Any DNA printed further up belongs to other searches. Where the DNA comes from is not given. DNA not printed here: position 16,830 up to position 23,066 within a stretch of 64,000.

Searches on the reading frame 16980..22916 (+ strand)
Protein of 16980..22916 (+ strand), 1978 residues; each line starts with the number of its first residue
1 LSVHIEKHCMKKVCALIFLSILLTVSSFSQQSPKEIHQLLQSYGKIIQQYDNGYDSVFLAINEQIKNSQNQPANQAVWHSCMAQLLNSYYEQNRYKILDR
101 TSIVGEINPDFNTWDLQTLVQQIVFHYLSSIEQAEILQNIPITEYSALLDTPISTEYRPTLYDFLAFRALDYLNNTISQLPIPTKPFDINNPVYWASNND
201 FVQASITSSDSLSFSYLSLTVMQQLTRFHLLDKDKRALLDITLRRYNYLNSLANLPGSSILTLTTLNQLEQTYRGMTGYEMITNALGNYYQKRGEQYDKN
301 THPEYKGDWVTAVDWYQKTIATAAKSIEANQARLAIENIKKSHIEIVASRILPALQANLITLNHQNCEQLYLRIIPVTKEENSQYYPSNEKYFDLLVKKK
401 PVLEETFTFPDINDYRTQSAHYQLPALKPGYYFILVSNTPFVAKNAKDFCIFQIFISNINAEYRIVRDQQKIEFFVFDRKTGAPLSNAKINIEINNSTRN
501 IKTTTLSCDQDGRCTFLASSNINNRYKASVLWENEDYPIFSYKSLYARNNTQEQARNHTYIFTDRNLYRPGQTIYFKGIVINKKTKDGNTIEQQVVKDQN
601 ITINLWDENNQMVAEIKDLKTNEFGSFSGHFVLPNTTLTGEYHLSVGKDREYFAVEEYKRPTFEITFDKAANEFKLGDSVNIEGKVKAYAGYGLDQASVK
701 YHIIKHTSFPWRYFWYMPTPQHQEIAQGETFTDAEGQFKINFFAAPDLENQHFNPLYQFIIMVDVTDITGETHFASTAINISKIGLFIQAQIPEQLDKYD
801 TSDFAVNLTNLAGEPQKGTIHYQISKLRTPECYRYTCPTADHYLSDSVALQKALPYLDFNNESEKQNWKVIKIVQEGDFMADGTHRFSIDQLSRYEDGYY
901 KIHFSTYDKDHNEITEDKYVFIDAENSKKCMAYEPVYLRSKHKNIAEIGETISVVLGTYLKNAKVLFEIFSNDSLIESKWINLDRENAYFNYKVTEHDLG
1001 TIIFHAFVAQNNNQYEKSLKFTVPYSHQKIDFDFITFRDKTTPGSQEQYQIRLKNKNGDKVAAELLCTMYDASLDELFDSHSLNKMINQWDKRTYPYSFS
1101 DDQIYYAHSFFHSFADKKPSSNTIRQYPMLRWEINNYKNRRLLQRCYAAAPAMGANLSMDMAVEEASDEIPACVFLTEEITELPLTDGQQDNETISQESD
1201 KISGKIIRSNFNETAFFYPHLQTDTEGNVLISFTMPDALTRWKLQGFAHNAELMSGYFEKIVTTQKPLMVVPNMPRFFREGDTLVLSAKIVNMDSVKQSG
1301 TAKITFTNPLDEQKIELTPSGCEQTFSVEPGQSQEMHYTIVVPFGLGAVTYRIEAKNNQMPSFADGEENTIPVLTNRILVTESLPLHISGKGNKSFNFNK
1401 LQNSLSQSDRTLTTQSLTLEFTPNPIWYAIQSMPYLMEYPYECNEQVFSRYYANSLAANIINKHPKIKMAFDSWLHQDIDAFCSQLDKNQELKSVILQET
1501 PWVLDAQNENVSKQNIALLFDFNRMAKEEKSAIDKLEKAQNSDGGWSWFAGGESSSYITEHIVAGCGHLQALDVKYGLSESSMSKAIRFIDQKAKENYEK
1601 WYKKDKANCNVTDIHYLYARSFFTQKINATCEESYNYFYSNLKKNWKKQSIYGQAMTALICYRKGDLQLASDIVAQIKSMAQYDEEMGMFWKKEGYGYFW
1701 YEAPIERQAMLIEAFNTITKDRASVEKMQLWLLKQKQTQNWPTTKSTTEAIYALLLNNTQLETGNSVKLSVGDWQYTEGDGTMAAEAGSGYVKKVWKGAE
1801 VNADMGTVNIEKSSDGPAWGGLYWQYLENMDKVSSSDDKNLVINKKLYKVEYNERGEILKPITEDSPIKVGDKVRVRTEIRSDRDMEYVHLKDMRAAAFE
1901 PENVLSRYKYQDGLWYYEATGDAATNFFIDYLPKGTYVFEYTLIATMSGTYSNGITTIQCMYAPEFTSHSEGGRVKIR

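Call 10: search_protein_families(library=pfam, proteins=[window:16980-22916:+], max_evalue=0.001)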
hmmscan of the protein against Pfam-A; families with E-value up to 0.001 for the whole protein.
window:16980-22916:+ (1978 aa): 4 families
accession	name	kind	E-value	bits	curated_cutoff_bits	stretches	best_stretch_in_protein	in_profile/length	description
PF17973.7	bMG10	-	2.3e-33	115.6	26.2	1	1843-1965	4-131/131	Bacterial Alpha-2-macroglobulin MG10 domain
PF00207.28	A2M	-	2.5e-19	69.3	21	1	1214-1298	1-86/92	Alpha-2-macroglobulin family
PF01835.25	MG2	-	4.1e-17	62.8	32.8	1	559-650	2-84/96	MG2 domain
PF00576.27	Transthyretin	-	0.00076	20.5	25.3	0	475-520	4-50/109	HIUase/Transthyretin family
